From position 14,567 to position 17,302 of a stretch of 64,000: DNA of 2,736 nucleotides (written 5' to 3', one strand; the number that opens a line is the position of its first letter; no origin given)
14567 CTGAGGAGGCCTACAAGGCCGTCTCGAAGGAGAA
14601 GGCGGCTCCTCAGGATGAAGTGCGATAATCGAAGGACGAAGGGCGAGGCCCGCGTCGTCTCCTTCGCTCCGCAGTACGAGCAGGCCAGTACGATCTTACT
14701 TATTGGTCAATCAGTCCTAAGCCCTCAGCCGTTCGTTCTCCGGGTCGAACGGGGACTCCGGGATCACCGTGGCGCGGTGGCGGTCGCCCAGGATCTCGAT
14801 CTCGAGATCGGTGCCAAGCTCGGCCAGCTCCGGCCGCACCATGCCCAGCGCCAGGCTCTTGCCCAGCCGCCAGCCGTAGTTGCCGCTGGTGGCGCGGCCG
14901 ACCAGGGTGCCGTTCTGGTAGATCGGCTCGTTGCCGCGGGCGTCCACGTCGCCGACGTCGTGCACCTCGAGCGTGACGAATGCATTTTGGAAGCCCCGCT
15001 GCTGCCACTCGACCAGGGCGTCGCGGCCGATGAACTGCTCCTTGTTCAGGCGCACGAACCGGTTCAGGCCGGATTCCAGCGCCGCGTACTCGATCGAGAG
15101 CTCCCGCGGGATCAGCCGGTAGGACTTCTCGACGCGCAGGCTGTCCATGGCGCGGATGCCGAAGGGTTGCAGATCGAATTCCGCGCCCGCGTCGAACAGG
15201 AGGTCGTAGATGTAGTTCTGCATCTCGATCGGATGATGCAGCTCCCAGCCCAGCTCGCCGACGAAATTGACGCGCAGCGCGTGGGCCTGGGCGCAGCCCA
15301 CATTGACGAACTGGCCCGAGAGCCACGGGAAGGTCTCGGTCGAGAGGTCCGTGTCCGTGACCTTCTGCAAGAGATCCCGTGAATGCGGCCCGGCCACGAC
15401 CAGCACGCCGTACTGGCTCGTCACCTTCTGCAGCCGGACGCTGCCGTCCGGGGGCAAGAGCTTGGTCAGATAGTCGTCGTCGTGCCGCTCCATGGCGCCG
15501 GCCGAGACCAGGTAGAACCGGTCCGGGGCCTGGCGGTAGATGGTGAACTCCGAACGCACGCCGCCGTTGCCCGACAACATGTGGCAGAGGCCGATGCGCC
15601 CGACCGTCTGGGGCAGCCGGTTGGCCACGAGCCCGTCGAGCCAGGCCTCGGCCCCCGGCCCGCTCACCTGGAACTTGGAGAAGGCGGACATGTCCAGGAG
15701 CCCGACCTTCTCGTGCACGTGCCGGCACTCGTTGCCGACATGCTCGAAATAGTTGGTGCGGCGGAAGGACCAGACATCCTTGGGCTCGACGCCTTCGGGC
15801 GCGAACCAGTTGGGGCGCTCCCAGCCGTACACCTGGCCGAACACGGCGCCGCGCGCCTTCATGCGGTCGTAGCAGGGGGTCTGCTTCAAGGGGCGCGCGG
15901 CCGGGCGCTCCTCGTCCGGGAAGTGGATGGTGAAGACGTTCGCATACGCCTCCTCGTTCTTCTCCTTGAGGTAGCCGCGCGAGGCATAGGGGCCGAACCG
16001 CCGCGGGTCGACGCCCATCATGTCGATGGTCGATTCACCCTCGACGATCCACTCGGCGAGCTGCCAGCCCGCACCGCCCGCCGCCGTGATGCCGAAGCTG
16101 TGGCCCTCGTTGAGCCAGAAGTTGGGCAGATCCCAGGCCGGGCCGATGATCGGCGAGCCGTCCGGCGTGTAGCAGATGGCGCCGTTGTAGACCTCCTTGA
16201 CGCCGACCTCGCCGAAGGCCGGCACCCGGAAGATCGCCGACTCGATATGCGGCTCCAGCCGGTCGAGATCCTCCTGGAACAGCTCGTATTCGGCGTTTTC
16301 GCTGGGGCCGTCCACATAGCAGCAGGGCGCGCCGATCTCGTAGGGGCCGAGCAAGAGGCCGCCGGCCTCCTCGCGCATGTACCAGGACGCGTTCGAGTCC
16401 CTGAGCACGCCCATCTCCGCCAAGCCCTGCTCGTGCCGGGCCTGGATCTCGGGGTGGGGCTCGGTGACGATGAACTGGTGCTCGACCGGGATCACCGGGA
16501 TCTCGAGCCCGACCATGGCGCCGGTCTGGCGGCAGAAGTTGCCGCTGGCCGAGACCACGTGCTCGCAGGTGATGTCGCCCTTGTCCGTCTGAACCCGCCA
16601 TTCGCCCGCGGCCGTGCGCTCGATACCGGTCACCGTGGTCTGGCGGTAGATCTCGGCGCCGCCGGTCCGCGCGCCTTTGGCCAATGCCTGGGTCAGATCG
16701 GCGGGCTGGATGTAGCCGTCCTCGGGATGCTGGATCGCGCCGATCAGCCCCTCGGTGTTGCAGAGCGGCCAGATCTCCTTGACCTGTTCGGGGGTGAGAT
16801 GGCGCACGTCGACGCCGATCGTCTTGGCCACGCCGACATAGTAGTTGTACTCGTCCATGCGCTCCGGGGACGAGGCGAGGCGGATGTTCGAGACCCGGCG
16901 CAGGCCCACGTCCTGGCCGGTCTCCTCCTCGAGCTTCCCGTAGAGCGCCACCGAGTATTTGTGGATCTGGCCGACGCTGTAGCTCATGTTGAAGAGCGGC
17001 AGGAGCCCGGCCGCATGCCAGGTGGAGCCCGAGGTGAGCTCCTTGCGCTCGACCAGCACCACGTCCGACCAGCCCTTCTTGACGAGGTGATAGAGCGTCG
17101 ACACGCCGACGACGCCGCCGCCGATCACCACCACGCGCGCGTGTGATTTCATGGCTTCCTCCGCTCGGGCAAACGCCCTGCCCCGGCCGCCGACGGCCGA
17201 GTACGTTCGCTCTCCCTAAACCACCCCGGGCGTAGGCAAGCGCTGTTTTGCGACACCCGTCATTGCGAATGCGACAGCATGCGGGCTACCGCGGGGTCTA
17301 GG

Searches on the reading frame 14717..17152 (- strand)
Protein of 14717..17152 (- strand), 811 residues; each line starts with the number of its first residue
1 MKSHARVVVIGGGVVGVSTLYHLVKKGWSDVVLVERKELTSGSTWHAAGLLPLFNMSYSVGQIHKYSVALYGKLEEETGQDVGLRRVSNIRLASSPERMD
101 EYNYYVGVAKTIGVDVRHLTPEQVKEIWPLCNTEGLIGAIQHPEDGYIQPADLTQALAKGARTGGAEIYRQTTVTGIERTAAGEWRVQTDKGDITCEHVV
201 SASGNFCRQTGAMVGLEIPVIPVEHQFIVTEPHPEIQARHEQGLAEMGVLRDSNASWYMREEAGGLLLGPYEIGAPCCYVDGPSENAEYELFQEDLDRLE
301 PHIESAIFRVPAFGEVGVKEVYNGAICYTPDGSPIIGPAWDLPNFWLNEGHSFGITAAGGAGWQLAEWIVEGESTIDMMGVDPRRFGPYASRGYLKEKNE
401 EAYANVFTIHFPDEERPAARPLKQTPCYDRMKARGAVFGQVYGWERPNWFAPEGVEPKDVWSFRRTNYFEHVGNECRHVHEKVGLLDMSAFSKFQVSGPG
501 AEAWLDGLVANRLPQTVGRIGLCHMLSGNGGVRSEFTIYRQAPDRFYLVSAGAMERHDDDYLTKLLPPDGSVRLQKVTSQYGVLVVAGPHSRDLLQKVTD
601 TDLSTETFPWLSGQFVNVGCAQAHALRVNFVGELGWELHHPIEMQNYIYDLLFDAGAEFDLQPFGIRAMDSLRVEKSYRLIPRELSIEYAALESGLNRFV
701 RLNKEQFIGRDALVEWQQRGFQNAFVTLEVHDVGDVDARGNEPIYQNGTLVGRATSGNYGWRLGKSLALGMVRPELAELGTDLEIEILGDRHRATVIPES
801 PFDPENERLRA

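Call 13: search_protein_families(library=pfam, proteins=[window:14717-17152:-])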
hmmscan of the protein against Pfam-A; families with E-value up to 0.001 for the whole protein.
window:14717-17152:- (811 aa): 7 families
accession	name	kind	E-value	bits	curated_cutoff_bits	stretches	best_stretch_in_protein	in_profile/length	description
PF01266.30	DAO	-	5.9e-70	237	27.9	1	6-368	1-353/353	FAD dependent oxidoreductase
PF01571.26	GCV_T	-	3e-68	230.3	25.6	1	427-698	1-254/255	Aminomethyltransferase folate-binding domain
PF08669.17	GCV_T_C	-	5.2e-20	71.6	25.9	1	725-803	3-80/80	Glycine cleavage T-protein C-terminal barrel domain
PF16350.10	FAO_M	-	5.7e-19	68.5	27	1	371-424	1-55/56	FAD dependent oxidoreductase central domain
PF13738.12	Pyr_redox_3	-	1.4e-06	28.2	30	0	161-207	91-136/305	Pyridine nucleotide-disulphide oxidoreductase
PF13454.12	NAD_binding_9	-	6.8e-06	26.6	21.8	0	8-49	1-45/155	FAD-NAD(P)-binding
PF03486.20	HI0933_like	-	0.00089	19.2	50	0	151-206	109-165/244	HI0933-like protein Rossmann domain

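Call 14: search_protein_families(library=ncbifam, proteins=[window:14717-17152:-])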
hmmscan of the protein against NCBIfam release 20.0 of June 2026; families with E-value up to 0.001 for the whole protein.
window:14717-17152:- (811 aa): 32 families (the best 25 are shown)
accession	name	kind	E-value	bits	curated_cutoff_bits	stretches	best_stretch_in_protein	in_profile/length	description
TIGR01372.1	soxA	subfamily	8.3e-54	182.7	1164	1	420-810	605-995/996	sarcosine oxidase subunit alpha family protein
NF001567.0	PRK00389.1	subfamily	3.4e-48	164.4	300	1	469-798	31-349/359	glycine cleavage system aminomethyltransferase GcvT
TIGR00528.1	gcvT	equivalog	4.6e-40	137.6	235.85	1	469-792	29-350/362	glycine cleavage system aminomethyltransferase GcvT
NF053776.1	TmaoDeMthMsil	equivalog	1.2e-38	133.1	1100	1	475-811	421-763/763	trimethylamine N-oxide demethylase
TIGR02352.1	thiamin_ThiO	equivalog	3.5e-31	108.6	250.8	1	7-229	1-230/351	glycine oxidase ThiO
NF010093.0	PRK13579.1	equivalog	4.4e-28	98.1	459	1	422-804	9-365/371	glycine cleavage system aminomethyltransferase GcvT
TIGR01373.1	soxB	subfamily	2.4e-27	95.8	529.45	1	2-374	28-387/407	sarcosine oxidase subunit beta family protein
NF001933.0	PRK00711.1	subfamily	1.6e-26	93.3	383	3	62-224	110-274/429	D-amino acid dehydrogenase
NF008425.0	PRK11259.1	equivalog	2.8e-19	69.3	257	1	3-386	3-375/377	N-methyl-L-tryptophan oxidase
NF009133.0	PRK12486.1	equivalog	4.9e-19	68.5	410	1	468-796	40-363/369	dimethylsulfoniopropionate demethylase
NF050086.1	pipecolate_AmaA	exception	6.2e-18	64.6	600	2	81-209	115-239/425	L-pipecolate oxidase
TIGR03364.1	HpnW_proposed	hypoth_equivalog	4.5e-16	58.9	285.1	1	6-205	2-195/365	TIGR03364 family FAD-dependent oxidoreductase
TIGR03377.1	glycerol3P_GlpA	equivalog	2.8e-15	55.9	552.8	1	7-229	2-226/530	anaerobic glycerol-3-phosphate dehydrogenase subunit GlpA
NF008313.0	PRK11101.1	equivalog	1.5e-12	46.9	425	1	4-229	8-235/548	anaerobic glycerol-3-phosphate dehydrogenase subunit A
TIGR03197.1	MnmC_Cterm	equivalog_domain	1.2e-11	44.3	174.2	1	7-213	2-209/400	FAD-dependent 5-carboxymethylaminomethyl-2-thiouridine(34) oxidoreductase MnmC1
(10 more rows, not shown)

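Call 53: find_homologous_proteins(query=window:14720-17152:-, max_evalue=1e-200)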
Query window:14720-17152:- (811 aa): 7954 proteins with E <= 1e-200 among 8000 candidates; the best 120 are listed.
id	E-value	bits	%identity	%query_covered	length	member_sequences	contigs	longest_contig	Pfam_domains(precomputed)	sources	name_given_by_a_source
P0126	0.0e+0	1906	100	100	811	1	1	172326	PF01571.27,PF08669.18,PF01266.31,PF16350.11,PF13738.13,PF13454.13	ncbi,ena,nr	ncbi:MAG: FAD-dependent oxidoreductase [Alphaproteobacteria bacterium]|nr:FAD-dependent oxidoreducta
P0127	0.0e+0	1904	100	100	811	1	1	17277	PF01571.27,PF08669.18,PF01266.31,PF16350.11,PF13738.13,PF13454.13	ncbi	-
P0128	0.0e+0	1614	84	100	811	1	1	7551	PF01571.27,PF08669.18,PF01266.31,PF16350.11,PF13738.13,PF13454.13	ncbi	-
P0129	0.0e+0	1611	83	100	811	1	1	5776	PF01571.27,PF08669.18,PF01266.31,PF16350.11,PF13738.13,PF13454.13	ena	-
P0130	0.0e+0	1606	83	100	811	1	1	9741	PF01571.27,PF08669.18,PF01266.31,PF16350.11,PF07992.21,PF13738.13,PF13454.13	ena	-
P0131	0.0e+0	1604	83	100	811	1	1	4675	PF01571.27,PF08669.18,PF01266.31,PF16350.11,PF07992.21,PF13738.13,PF13454.13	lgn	-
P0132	0.0e+0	1602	83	100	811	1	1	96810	PF01571.27,PF08669.18,PF01266.31,PF16350.11,PF13738.13,PF13454.13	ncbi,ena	-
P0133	0.0e+0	1600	83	100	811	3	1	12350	PF01571.27,PF08669.18,PF01266.31,PF16350.11,PF13738.13,PF13454.13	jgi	jgi:dimethylglycine dehydrogenase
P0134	0.0e+0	1600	83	100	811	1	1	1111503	PF01571.27,PF08669.18,PF01266.31,PF16350.11,PF13738.13,PF13454.13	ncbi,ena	-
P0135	0.0e+0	1577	82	100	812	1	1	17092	PF01571.27,PF08669.18,PF01266.31,PF16350.11,PF07992.21,PF13738.13,PF13454.13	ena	-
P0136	0.0e+0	1577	82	100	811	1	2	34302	PF01571.27,PF08669.18,PF01266.31,PF16350.11,PF13738.13,PF13454.13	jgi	jgi:dimethylglycine dehydrogenase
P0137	0.0e+0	1575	82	100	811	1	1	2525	PF01571.27,PF08669.18,PF01266.31,PF16350.11,PF13738.13,PF13454.13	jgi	jgi:dimethylglycine dehydrogenase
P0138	0.0e+0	1575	82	100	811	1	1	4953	PF01571.27,PF08669.18,PF01266.31,PF16350.11,PF13738.13,PF13454.13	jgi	jgi:dimethylglycine dehydrogenase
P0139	0.0e+0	1570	82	100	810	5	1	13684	PF01571.27,PF08669.18,PF01266.31,PF16350.11,PF07992.21,PF00070.34,PF13738.13,PF13454.13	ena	-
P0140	0.0e+0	1557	81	100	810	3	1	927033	PF01571.27,PF08669.18,PF01266.31,PF16350.11,PF13738.13,PF13454.13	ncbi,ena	-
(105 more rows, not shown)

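Call 54: find_encoding_contigs(protein=P0127, flank=10000, max_places=3)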
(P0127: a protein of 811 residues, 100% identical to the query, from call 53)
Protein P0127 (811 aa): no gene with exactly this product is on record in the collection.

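Call 55: find_encoding_contigs(protein=P0132, flank=10000, max_places=2)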
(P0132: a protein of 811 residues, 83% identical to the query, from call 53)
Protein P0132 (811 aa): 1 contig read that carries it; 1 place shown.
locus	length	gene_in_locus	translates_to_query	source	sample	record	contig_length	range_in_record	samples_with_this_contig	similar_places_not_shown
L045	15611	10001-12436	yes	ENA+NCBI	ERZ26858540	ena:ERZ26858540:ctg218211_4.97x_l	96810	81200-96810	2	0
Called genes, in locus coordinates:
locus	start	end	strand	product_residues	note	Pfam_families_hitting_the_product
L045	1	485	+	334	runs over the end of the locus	PF08443:RimK (faint)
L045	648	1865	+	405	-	PF04551:GcpE, PF26540:GcpE_C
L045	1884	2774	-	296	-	PF00348:polyprenyl_synt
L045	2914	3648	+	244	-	PF00912:Transgly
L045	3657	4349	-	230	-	PF00528:BPD_transp_1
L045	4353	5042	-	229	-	PF00528:BPD_transp_1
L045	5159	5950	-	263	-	PF00497:SBP_bac_3, PF10613:Lig_chan-Glu_bd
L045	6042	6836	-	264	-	PF02463:SMC_N (weak), PF00005:ABC_tran, PF13304:AAA_21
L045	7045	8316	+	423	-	PF13406:SLT_2, PF01471:PG_binding_1 (weak)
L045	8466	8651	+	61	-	PF01783:Ribosomal_L32p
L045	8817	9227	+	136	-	-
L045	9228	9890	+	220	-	PF01914:MarC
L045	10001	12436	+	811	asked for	PF01266:DAO, PF13454:NAD_binding_9 (faint), PF13738:Pyr_redox_3 (faint), PF16350:FAO_M, PF01571:GCV_T, PF08669:GCV_T_C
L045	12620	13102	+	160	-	PF02493:MORN (weak)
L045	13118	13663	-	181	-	PF11695:DUF3291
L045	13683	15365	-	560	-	PF01268:FTHFS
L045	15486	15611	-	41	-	?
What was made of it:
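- Tried and rejected: The nearest relative outside the clade (83%, L045) lies in a different neighbourhood (call 55).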

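Call 69: list_cluster_members(proteins=[P0126, P0001, P0002, P0006])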
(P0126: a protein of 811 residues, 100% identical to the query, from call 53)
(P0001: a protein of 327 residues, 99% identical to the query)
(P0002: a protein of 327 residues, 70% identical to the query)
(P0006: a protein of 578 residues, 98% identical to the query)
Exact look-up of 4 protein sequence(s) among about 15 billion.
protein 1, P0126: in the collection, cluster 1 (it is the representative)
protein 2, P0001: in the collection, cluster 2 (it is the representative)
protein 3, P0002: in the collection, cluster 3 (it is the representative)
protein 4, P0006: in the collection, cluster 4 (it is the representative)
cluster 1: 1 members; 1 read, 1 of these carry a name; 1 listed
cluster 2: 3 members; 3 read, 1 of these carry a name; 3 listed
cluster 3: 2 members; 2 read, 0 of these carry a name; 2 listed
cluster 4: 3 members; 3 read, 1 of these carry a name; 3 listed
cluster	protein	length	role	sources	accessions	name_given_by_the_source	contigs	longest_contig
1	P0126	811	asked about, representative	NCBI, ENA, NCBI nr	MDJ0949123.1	MAG: FAD-dependent oxidoreductase [Alphaproteobacteria bacterium] | FAD-dependent oxidoreductase [Alphaproteobacteria bacterium]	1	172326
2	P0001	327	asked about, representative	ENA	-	-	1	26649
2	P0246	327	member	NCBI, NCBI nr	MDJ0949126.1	MAG: hypothetical protein QNJ94_09410 [Alphaproteobacteria bacterium] | hypothetical protein [Alphaproteobacteria bacterium]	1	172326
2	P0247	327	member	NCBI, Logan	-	-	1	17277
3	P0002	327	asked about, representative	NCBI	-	-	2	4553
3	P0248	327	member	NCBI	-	-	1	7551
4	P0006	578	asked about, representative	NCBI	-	-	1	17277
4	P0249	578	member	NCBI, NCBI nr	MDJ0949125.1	MAG: thiamine pyrophosphate-binding protein [Alphaproteobacteria bacterium] | thiamine pyrophosphate-binding protein [Alphaproteobacteria bacterium]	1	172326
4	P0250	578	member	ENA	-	-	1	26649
